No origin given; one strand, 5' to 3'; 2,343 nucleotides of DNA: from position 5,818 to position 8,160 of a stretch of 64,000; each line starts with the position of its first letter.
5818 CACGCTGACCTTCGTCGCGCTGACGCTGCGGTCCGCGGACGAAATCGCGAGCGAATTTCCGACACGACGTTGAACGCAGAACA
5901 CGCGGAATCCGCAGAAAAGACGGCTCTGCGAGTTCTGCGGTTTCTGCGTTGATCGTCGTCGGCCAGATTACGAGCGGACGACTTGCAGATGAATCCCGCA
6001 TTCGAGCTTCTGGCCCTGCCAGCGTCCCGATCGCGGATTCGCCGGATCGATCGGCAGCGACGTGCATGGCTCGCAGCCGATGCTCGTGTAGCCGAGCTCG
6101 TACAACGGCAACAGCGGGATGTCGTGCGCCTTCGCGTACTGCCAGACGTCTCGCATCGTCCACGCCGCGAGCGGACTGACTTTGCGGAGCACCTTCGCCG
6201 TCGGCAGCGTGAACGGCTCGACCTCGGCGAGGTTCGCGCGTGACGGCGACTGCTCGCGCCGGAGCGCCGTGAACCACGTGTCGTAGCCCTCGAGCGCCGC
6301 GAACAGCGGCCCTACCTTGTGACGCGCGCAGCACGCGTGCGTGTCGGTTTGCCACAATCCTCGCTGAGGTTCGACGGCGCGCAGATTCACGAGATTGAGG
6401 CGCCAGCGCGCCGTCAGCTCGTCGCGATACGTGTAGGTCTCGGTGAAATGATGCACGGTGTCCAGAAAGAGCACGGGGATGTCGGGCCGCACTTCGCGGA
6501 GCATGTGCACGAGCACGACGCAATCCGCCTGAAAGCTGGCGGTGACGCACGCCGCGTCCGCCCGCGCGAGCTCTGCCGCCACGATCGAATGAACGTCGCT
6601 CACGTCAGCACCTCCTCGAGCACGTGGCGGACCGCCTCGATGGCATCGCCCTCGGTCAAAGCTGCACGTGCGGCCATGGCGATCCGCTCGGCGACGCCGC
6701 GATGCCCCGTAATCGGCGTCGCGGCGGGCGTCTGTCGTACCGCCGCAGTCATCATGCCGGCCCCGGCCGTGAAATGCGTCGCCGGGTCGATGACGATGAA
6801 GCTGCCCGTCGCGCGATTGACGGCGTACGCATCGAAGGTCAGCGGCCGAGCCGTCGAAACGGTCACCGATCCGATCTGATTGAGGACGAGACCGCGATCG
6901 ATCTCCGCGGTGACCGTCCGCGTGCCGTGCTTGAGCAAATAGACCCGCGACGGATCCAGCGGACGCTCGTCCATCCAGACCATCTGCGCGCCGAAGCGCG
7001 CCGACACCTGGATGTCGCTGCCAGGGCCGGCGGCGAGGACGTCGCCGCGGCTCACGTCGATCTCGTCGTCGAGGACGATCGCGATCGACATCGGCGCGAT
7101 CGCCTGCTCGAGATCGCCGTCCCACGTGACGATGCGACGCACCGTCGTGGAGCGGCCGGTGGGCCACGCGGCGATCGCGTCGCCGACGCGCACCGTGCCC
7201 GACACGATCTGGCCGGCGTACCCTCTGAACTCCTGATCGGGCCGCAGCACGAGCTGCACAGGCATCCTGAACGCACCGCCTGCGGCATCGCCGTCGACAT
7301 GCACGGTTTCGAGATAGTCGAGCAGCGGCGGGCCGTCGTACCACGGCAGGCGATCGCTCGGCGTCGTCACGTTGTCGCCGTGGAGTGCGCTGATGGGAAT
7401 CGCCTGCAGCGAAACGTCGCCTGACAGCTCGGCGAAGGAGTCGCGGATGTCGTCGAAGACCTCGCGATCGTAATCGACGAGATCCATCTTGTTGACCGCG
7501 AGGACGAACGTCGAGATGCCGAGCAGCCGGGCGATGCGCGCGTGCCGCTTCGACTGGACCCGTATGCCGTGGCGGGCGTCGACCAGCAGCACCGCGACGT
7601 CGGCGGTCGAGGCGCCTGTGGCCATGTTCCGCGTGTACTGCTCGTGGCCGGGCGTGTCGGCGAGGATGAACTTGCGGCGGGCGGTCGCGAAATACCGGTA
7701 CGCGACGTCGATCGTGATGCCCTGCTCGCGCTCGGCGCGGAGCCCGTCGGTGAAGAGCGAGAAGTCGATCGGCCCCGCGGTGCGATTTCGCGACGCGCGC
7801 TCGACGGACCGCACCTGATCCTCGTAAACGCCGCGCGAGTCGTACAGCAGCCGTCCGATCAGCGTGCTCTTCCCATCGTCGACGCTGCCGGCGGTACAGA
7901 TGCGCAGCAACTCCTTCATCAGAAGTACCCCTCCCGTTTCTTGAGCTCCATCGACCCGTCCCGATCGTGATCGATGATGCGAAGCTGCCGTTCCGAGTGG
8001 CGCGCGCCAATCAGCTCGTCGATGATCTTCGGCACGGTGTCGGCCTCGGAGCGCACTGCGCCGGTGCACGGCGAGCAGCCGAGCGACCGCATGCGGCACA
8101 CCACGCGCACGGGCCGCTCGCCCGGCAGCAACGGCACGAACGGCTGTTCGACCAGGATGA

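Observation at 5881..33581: At least five further repeat families share the architecture (tandem short units forming two complementary arms) but use unrelated unit sequences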

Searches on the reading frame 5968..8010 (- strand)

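Call 16: search_protein_families(library=pfam, proteins=[window:5968-8010:-], max_evalue=0.001)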
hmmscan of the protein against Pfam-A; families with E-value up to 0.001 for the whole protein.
window:5968-8010:- (680 aa): 1 family
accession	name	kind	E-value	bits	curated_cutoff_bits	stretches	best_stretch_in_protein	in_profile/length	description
PF01507.26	PAPS_reduct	-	2.8e-40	138.6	22.5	1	488-651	3-174/175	Phosphoadenosine phosphosulfate reductase domain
